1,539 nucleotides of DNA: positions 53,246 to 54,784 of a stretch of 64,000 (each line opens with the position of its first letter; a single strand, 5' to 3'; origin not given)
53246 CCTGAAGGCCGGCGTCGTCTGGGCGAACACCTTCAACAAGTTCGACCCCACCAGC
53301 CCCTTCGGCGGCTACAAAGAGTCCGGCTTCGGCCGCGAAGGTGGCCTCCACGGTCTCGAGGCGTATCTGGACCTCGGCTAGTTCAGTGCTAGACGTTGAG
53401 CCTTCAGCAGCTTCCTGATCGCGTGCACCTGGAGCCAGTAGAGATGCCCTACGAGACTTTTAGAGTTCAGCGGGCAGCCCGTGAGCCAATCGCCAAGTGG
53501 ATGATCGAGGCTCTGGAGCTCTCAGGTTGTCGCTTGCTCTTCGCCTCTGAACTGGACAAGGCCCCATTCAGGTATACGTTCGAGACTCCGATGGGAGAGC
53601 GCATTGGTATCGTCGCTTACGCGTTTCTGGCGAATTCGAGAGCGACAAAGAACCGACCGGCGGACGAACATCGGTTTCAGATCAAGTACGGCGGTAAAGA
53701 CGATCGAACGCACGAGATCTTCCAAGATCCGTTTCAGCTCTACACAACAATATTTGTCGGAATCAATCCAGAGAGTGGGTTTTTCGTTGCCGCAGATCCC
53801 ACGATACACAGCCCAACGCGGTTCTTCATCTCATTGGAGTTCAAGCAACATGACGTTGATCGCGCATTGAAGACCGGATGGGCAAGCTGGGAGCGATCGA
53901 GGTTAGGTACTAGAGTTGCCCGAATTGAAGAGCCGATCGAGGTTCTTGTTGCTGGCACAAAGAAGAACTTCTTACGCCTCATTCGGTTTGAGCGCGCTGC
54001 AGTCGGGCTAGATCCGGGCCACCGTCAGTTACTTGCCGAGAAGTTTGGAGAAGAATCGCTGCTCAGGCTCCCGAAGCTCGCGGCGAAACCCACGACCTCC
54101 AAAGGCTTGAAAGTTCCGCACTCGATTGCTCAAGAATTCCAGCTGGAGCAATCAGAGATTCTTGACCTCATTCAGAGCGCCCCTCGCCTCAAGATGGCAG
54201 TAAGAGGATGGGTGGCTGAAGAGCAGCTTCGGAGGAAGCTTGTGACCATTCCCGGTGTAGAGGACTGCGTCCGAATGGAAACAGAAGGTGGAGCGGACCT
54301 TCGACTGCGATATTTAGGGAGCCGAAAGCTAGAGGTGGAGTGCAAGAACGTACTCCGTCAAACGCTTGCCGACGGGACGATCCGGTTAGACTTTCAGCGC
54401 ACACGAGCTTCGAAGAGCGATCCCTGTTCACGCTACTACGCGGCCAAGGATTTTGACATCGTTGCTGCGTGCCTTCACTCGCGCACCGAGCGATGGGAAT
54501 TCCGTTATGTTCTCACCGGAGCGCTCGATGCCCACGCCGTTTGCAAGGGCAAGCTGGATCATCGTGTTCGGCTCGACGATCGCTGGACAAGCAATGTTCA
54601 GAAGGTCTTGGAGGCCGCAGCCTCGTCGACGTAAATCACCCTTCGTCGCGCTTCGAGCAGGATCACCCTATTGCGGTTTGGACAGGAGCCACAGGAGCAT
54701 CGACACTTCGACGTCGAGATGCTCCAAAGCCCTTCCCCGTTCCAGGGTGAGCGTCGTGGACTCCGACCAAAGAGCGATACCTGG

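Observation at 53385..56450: Compact lower-GC restriction-modification island inserted between aldehyde dehydrogenase and an FG-GAP gene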

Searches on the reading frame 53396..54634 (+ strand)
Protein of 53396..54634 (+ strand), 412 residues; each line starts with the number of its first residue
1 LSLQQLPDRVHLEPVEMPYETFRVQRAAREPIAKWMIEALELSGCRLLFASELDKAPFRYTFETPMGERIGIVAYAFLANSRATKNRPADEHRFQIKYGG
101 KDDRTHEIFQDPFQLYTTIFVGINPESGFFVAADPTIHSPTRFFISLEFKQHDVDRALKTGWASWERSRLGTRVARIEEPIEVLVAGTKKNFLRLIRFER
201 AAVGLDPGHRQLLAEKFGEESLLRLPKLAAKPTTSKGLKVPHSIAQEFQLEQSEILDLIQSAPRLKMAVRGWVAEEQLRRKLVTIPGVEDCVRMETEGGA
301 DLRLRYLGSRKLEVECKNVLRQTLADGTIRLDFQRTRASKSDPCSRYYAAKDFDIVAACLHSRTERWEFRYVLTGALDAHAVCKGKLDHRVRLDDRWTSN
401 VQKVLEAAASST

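Call 3: search_protein_families(library=pfam, proteins=[window:53396-54634:+], max_evalue=0.1)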
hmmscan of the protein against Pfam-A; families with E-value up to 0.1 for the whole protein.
window:53396-54634:+ (412 aa): 1 family
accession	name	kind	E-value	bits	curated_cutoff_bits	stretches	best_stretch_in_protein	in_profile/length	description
PF20296.3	MTaX1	-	2e-19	70.7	25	1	72-194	3-109/111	Methylase-associated X1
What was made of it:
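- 53444..54010 (+): ORF1 N-terminal domain (residues 17-205): the MTaX1 domain. It has a divergent restriction-endonuclease-like fold and is probably non-catalytic, acting in target binding, methylation discrimination or oligomerisation. The Pfam match covers 53609-53977. PF20296, E 2e-19 (call 3).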

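Call 4: search_protein_families(library=ncbifam, proteins=[window:53396-54634:+], max_evalue=0.1)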
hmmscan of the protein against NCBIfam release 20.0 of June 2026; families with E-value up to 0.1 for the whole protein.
window:53396-54634:+ (412 aa): 0 families

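Call 5: search_protein_families(library=padloc, proteins=[window:53396-54634:+], max_evalue=0.1)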
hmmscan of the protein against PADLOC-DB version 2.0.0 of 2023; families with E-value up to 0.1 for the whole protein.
window:53396-54634:+ (412 aa): 0 families
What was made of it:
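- On Type IV / modification-dependent restriction enzyme (rival): The only Pfam hit in ORF1 is MTaX1 (call 3), and there is no PADLOC hit (call 5).
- No ATPase, helicase or specificity-subunit domain is present (calls 3-5).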

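Call 6: search_solved_structures(query=window:53396-54634:+, max_evalue=10, show_alignments=2)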
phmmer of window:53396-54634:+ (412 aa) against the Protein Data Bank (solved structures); distinct sequences matched with E-value up to 10: 0.

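Call 8: search_protein_families(library=phrogs, proteins=[window:53396-54634:+], max_evalue=0.01)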
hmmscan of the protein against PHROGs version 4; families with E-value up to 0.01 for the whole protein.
window:53396-54634:+ (412 aa): 0 families
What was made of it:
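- Tried and rejected: There was no PADLOC, PHROG or NCBIfam hit (calls 4, 5, 8).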

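Call 9: find_homologous_proteins(query=window:53396-54634:+, max_evalue=0.001)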
Query window:53396-54634:+ (412 aa): 2062 proteins with E <= 0.001 among 8000 candidates; the best 120 are listed.
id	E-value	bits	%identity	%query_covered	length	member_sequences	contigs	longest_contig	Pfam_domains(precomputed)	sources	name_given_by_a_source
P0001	1.9e-262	888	99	96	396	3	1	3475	PF20296.4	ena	-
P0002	2.5e-201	687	77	96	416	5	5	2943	PF20296.4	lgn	-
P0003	4.6e-178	610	68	93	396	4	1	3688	PF20296.4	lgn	-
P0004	1.9e-176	605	67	96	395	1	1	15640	PF20296.4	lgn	-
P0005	1.8e-174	599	67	93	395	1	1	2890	PF20296.4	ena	-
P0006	5.6e-174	597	66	97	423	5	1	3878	PF20296.4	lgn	-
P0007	2.1e-172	592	65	96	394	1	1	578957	PF20296.4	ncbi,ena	-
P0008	3.2e-172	591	65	95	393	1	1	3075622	PF20296.4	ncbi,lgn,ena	-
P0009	1.8e-171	589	66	92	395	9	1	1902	PF20296.4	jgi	jgi:hypothetical protein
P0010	2.1e-171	589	66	96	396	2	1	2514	PF20296.4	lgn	-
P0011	2.8e-170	585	66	95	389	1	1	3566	PF20296.4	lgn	-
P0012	3.1e-170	585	65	96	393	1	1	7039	PF20296.4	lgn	-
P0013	3.7e-170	584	65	96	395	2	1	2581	PF20296.4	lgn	-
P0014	3.9e-170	584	66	96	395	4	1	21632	PF20296.4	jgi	-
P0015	1.8e-169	582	65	96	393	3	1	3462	PF20296.4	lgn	-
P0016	6.0e-169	580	67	93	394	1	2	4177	PF20296.4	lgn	-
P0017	6.8e-169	580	65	96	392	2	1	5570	PF20296.4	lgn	-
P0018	1.1e-168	580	66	95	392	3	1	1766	PF20296.4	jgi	-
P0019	6.9e-168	577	69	89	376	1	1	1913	PF20296.4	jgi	jgi:hypothetical protein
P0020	3.6e-167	575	65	95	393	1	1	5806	PF20296.4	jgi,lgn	-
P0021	4.0e-167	574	64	96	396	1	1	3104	PF20296.4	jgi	jgi:hypothetical protein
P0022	3.6e-166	571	64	96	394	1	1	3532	PF20296.4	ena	-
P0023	7.1e-164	564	69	88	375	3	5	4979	PF20296.4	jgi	jgi:hypothetical protein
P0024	1.1e-163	563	64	96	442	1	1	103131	PF20296.4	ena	-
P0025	6.0e-163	561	67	91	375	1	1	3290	PF20296.4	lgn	-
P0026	6.8e-163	560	63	95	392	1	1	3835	PF20296.4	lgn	-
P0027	1.9e-162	559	63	95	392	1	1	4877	PF20296.4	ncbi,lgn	-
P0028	8.4e-162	557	63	96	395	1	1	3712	PF20296.4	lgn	-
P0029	2.0e-161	556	63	95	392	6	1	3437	PF20296.4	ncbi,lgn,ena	-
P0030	1.3e-160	553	64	92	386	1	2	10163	PF20296.4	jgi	jgi:hypothetical protein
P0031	1.5e-160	553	62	96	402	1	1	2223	PF20296.4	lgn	-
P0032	2.8e-160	552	64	95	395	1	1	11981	PF20296.4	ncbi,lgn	-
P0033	4.3e-160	551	63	96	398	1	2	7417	PF20296.4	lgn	-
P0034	4.3e-159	548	64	92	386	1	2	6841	PF20296.4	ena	-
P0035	8.4e-159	547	63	95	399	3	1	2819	PF20296.4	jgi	jgi:hypothetical protein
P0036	3.0e-158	545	64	92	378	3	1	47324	PF20296.4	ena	-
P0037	3.2e-158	545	64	92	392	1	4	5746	PF20296.4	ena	-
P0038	8.9e-155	534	62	93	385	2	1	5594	PF20296.4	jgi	-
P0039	2.5e-152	526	61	96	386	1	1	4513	PF20296.4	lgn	-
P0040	3.1e-152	525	60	93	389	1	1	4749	PF20296.4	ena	-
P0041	5.3e-151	521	61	93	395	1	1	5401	PF20296.4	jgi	jgi:hypothetical protein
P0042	1.1e-150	520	60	96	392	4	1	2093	PF20296.4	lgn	-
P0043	1.2e-150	520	61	93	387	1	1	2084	PF20296.4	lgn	-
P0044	4.3e-150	518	59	93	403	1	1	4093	PF20296.4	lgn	-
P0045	9.4e-150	517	60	95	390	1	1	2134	PF20296.4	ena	-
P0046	1.4e-149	517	62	93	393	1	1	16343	PF20296.4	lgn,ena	-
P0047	2.9e-149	516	57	96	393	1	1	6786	PF20296.4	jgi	jgi:hypothetical protein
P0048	9.6e-149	514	60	92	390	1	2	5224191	PF20296.4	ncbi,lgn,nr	ncbi:MAG: hypothetical protein IPJ17_07055 [Holophagales bacterium]|nr:MAG: hypothetical protein IPJ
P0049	2.0e-148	513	58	95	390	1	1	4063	PF20296.4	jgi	jgi:hypothetical protein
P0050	4.0e-148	512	58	95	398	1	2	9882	PF20296.4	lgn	-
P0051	4.4e-148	512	59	95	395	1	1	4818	PF20296.4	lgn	-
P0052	5.1e-148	512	58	95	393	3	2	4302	PF20296.4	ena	-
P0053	5.6e-148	511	58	95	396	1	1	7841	PF20296.4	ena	-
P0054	5.9e-148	511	60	93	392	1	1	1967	PF20296.4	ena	-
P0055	6.2e-148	511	59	95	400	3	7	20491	PF20296.4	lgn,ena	-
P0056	6.5e-148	511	57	96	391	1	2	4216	PF20296.4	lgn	-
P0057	1.5e-147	510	58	93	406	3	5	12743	PF20296.4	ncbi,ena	-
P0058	2.2e-147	509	58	95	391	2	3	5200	PF20296.4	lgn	-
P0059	2.6e-147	509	59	95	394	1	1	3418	PF20296.4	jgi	jgi:hypothetical protein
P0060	4.5e-147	508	58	95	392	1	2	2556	PF20296.4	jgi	jgi:hypothetical protein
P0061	4.6e-147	508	59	94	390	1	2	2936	PF20296.4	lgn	-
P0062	4.9e-147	508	57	99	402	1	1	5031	PF20296.4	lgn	-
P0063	7.5e-147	508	57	95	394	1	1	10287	PF20296.4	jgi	jgi:hypothetical protein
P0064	8.0e-147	508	57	96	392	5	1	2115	PF20296.4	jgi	jgi:hypothetical protein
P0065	9.0e-147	507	58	95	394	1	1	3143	PF20296.4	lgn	-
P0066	1.1e-146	507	58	95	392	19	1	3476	PF20296.4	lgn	-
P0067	1.1e-146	507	58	96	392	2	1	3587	PF20296.4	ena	-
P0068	1.2e-146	507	60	93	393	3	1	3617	PF20296.4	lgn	-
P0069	1.4e-146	507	56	96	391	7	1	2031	PF20296.4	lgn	-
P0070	1.5e-146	507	56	95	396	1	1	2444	PF20296.4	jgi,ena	-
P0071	2.6e-146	506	58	96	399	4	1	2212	PF20296.4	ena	-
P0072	3.1e-146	506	58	95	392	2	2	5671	PF20296.4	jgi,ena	-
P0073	3.5e-146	505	59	95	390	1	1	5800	PF20296.4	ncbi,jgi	ncbi:MAG TPA: hypothetical protein VF815_25865 [Myxococcaceae bacterium]|jgi:hypothetical protein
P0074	3.7e-146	505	56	96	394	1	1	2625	PF20296.4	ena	-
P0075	3.9e-146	505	58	95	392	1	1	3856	PF20296.4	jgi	jgi:hypothetical protein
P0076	6.1e-146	505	57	95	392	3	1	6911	PF20296.4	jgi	jgi:hypothetical protein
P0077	6.9e-146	504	59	93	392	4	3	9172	PF20296.4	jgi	jgi:hypothetical protein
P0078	7.8e-146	504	59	94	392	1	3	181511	PF20296.4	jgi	-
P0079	8.0e-146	504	58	94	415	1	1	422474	PF20296.4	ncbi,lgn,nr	ncbi:MAG: hypothetical protein NXI24_14075 [bacterium]|nr:hypothetical protein [bacterium]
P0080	8.7e-146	504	58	96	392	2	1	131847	PF20296.4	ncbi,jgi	jgi:hypothetical protein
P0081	9.0e-146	504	58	95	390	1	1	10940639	PF20296.4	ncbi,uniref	ncbi:hypothetical protein ACN28I_32445 [Archangium gephyra]|uniref:hypothetical protein n=1 Tax=Arch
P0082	1.0e-145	504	57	94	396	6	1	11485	PF20296.4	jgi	jgi:hypothetical protein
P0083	1.2e-145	504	57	95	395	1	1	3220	PF20296.4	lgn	-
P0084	1.3e-145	504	58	94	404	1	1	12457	PF20296.4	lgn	-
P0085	2.1e-145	503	58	95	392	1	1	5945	PF20296.4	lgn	-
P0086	3.7e-145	502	59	93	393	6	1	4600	PF20296.4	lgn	-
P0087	3.8e-145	502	56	95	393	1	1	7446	PF20296.4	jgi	jgi:Methylase-associated X1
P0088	4.1e-145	502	57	95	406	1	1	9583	PF20296.4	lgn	-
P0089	4.3e-145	502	59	93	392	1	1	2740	PF20296.4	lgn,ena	-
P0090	4.8e-145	502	56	97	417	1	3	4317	PF20296.4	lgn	-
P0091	5.1e-145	502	58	94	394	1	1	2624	PF20296.4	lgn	-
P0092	5.2e-145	502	57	96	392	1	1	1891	PF20296.4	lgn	-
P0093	5.4e-145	502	56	95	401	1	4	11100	PF20296.4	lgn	-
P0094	5.5e-145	502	58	94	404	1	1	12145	PF20296.4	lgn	-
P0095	8.8e-145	501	57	96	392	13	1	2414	PF20296.4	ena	-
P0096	8.9e-145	501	56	96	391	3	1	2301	PF20296.4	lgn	-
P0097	9.0e-145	501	57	97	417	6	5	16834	PF20296.4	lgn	-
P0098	1.0e-144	501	57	95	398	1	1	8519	PF20296.4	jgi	jgi:hypothetical protein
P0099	1.6e-144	500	62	91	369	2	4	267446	PF20296.4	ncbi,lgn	-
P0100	1.6e-144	500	56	97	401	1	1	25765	PF20296.4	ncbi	ncbi:MAG: hypothetical protein AB2A00_27110 [Myxococcota bacterium]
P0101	1.7e-144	500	57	95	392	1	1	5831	PF20296.4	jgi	jgi:hypothetical protein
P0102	1.7e-144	500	57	94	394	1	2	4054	PF20296.4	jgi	jgi:hypothetical protein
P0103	1.8e-144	500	60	95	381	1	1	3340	PF20296.4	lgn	-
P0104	2.1e-144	500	57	96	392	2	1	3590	PF20296.4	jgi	jgi:hypothetical protein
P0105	2.5e-144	499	58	93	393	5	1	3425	PF20296.4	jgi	-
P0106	3.2e-144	499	56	95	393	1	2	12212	PF20296.4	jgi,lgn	-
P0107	3.3e-144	499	56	95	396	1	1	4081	PF20296.4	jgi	jgi:hypothetical protein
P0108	3.3e-144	499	58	95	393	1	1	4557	PF20296.4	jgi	jgi:hypothetical protein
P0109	3.5e-144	499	57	96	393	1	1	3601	PF20296.4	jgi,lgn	-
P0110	3.6e-144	499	60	95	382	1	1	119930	PF20296.4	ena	-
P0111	4.2e-144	499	56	96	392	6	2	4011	PF20296.4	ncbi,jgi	jgi:hypothetical protein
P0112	6.6e-144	498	56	96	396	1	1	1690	PF20296.4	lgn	-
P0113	7.7e-144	498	57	95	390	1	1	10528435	PF20296.4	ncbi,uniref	ncbi:hypothetical protein [Myxococcus faecalis]|uniref:hypothetical protein n=1 Tax=Myxococcus faeca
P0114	7.9e-144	498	58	94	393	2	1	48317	PF20296.4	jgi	jgi:hypothetical protein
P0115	8.9e-144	498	56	95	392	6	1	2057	PF20296.4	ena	-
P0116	1.2e-143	497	56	96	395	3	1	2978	PF20296.4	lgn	-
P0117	1.4e-143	497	56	95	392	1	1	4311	PF20296.4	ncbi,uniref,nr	ncbi:MAG: hypothetical protein VBE63_25290 [Lamprobacter sp.]|uniref:hypothetical protein n=1 Tax=La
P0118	1.6e-143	497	56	96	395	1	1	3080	PF20296.4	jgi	jgi:hypothetical protein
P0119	2.0e-143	496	57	96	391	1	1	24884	PF20296.4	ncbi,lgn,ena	-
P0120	2.5e-143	496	58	94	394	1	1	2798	PF20296.4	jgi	jgi:hypothetical protein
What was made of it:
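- On MTaX1 (PF20296): All 120 listed relatives carry PF20296 (call 9).
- All public names are "hypothetical protein" (call 9).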

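Call 12: find_encoding_contigs(protein=P0008, flank=8000, max_places=3)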
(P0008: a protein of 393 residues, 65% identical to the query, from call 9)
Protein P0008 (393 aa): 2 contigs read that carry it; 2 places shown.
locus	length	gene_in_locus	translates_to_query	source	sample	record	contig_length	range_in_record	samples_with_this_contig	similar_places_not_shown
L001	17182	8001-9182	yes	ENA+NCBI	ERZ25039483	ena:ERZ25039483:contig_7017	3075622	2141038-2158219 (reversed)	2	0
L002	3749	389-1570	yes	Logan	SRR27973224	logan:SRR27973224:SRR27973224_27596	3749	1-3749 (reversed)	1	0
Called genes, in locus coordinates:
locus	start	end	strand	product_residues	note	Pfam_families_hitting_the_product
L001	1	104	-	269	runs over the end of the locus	PF13349:DUF4097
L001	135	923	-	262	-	PF09844:DUF2071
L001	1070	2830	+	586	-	PF04389:Peptidase_M28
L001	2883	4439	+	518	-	-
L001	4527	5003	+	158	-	PF09970:DUF2204 (weak), PF08843:AbiEii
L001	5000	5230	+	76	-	-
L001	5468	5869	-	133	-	PF01850:PIN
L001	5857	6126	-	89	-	-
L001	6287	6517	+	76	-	-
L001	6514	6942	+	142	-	PF01850:PIN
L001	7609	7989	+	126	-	-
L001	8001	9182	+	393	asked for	PF20296:MTaX1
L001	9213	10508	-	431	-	PF00145:DNA_methylase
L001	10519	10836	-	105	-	PF03852:Vsr, PF18741:MTES_1575 (weak), PF04480:DUF559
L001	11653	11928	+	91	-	PF01527:HTH_Tnp_1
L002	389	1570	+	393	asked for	PF20296:MTaX1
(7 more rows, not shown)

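Call 25: find_encoding_contigs(protein=P0001, flank=10000, max_places=10)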
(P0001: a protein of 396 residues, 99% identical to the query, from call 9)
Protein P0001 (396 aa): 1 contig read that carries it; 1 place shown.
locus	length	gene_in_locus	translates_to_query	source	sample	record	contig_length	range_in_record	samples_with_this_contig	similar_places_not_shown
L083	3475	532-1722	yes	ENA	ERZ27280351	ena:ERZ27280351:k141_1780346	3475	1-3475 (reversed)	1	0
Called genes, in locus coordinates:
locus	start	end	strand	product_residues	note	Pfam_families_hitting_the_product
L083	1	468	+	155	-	?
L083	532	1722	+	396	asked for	PF20296:MTaX1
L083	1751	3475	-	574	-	?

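Call 29: predict_structure(alignment_id=A1)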
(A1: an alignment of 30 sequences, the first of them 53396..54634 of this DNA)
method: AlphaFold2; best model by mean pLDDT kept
length: 412 residues; sequences in the alignment: 30
mean_pLDDT: 83.4   pTM: 0.63
mean pLDDT of the five models: 83.4, 82.2, 81.4, 80.2, 79.7
residues with pLDDT >= 90: 216; 70-90: 116; 50-70: 50; < 50: 30
segments of 3 or more residues with pLDDT < 50: 1-13, 226-238
pLDDT, mean of each block of 10 residues (from residue 1): 40 57 86 96 96 92 90 89 76 65 78 84 93 88 77 93 87 56 94 95 89 90 47 42 73 66 63 90 97 87 97 95 91 89 95 97 91 98 97 97 97 79
secondary structure, 60 per line:
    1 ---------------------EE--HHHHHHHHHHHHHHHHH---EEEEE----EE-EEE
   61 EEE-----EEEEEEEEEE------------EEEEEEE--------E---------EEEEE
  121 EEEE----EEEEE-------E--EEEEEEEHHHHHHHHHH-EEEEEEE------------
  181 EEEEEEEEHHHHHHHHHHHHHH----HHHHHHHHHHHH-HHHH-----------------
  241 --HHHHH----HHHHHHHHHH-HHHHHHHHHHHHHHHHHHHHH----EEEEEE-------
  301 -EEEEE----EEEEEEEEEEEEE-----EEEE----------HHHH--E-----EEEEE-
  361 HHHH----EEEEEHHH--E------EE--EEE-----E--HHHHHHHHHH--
elements in order: H26-42 E46-50 E58-63 E69-78 E91-97 E116-124 E129-133 E144-150 H151-160 E162-168 E181-188 H189-202 H207-218 H220-223 H243-247 H252-261 H263-283 E288-293 E302-306 E311-323 E329-332 H343-346 E355-359 H361-364 E369-373 E390-392 H401-410
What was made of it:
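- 54116..54634 (+): ORF1 C-terminal domain (residues 241-412): a canonical PD-(D/E)xK nuclease. Its key residues are E275 (54218-54220), D301 (54296-54298), E315 (54338-54340) and K317 (54344-54346). It also has four invariant cysteines: C316, C344, C359 and C383. Their secondary-structure placement is in call 29.
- D134 and E148-x-K150 sit at strand ends rather than in the canonical positions (call 29).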

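Call 38: find_related_loci(query=A1, collection=metagenome_contigs, flank=6000)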
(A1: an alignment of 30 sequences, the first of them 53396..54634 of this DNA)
Query A1 (412 aa) in metagenome_contigs; peptide patterns used: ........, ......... (x = any residue, [..] = any of these).
433 stretches matched a pattern; 347 encode a relative of the query (tblastn E <= 1e-3); the best 80 are kept; 80 distinct loci.
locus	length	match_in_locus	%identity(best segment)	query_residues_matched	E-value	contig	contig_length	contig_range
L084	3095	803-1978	67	17-411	0e+0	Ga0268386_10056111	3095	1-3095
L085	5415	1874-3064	67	12-411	2e-179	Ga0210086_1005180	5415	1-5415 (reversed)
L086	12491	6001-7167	66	19-410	3e-175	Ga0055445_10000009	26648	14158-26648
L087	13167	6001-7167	66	19-410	3e-175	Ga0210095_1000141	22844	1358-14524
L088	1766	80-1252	66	17-409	0e+0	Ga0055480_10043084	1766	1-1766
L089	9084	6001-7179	62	15-409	8e-167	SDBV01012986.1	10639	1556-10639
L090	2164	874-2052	62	15-409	7e-180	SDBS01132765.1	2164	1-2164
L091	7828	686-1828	59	19-405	6e-152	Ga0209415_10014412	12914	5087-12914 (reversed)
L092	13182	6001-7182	57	14-410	5e-151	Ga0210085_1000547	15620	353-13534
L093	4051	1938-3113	58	17-407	2e-155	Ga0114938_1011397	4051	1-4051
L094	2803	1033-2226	56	7-410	3e-159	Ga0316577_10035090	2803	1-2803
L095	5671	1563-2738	58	17-407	3e-152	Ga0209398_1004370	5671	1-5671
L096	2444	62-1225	56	19-410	7e-161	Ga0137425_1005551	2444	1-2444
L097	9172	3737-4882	59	17-401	1e-150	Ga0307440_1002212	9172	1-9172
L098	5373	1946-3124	56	16-410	2e-151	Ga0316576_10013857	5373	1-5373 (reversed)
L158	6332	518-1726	53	4-408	5e-133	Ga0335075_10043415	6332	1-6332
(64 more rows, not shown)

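Call 63: fold_search(model_id=the predicted structure, library=pdb)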
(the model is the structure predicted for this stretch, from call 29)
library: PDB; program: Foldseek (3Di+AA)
matches with E <= 10: 543; with E <= 0.001: 0
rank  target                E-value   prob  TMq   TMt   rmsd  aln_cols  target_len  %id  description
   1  2ost_B                2.4e-03  1.00  0.26  0.64   4.6       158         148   19  The structure of a bacterial homing endonuclease : I-Ssp6803I (released 2007-03-20)
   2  2ost_C                3.6e-03  1.00  0.22  0.57   8.2       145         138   18  The structure of a bacterial homing endonuclease : I-Ssp6803I (released 2007-03-20)
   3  4lqe                  2.0e-02  0.92  0.19  0.39   9.0       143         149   11  Crystal Structure of MepB (released 2014-03-12)
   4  9qcc_Y                7.0e-02  0.75  0.18  0.19   6.5       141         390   10  Activated XauSPARDA filament assembly with bound dsDNA substrate (released 2025-12-17)
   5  9jt2_B                1.0e-01  0.30  0.16  0.16  11.8       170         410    8  substrate-bound NbaSPARDA complexes (released 2025-04-02)
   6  9qcc_Q                1.5e-01  0.28  0.16  0.16  10.8       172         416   10  Activated XauSPARDA filament assembly with bound dsDNA substrate (released 2025-12-17)
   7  5t76                  1.7e-01  0.16  0.08  0.15  11.7       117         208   10  A fragment of a human tRNA synthetase (released 2016-11-30)
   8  9qcc_A                1.8e-01  0.47  0.18  0.18   6.6       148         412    9  Activated XauSPARDA filament assembly with bound dsDNA substrate (released 2025-12-17)
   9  9jsz_J                1.9e-01  0.28  0.18  0.19  12.3       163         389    8  active NbaSPARDA complexes (released 2025-04-02)
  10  9qcc_M                2.2e-01  0.18  0.16  0.16  12.0       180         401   12  Activated XauSPARDA filament assembly with bound dsDNA substrate (released 2025-12-17)
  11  5csk_A                2.2e-01  0.04  0.08  0.02  19.9       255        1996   12  Crystal structure of yeast acetyl-CoA carboxylase, unbiotinylated (released 2015-10-28)
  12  9vx6_T                2.6e-01  0.23  0.17  0.18  11.2       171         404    6  Helical structure of gRNA-tDNA SPARDA complex (released 2026-01-14)
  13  1vzy_A                3.1e-01  0.03  0.10  0.13  20.9       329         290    9  Crystal structure of the Bacillus subtilis HSP33 (released 2004-10-06)
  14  3h3q_B                3.6e-01  0.04  0.10  0.15  18.0       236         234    6  Crystal structure of the CERT START domain in complex with HPA-13 (released 2010-03-02)
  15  5csl_A                3.6e-01  0.04  0.07  0.02  18.8       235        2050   11  Crystal structure of the 500 kD yeast acetyl-CoA carboxylase holoenzyme dimer (released 2015-10-28)
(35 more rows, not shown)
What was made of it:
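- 54116..54634 (+): Foldseek gives 2ost E 2.4e-3, prob 1.0 (call 63).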

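Call 73: search_protein_families(library=pfam, proteins=[L158:14-478:+, L158:617-1744:+, L158:1770-2435:-, L158:3089-3469:-, L158:3591-4037:+, L158:4155-5897:-], max_evalue=0.01)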
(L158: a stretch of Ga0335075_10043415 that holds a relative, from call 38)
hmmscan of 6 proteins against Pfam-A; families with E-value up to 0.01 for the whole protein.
L158:14-478:+ (154 aa): 0 families

L158:617-1744:+ (375 aa): 1 family
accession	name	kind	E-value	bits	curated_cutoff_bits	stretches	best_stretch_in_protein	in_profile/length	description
PF20296.3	MTaX1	-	1.8e-19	70.8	25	1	36-159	2-110/111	Methylase-associated X1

L158:1770-2435:- (221 aa): 0 families

L158:3089-3469:- (126 aa): 0 families

L158:3591-4037:+ (148 aa): 0 families

L158:4155-5897:- (580 aa): 0 families

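Call 83: search_solved_structures(query=A1, max_evalue=10, show_alignments=2)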
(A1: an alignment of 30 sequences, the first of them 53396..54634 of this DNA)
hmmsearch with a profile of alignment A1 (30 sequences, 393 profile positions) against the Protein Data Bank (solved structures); distinct sequences matched with E-value up to 10: 0.
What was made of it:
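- Closest known: I-Ssp6803I homing endonuclease. Different: Sequence identity is only 16-23%, and there is no sequence-level hit (calls 6, 83).
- Tried and rejected: None were found with phmmer or with a 30-sequence profile at E up to 10 (calls 6, 83).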
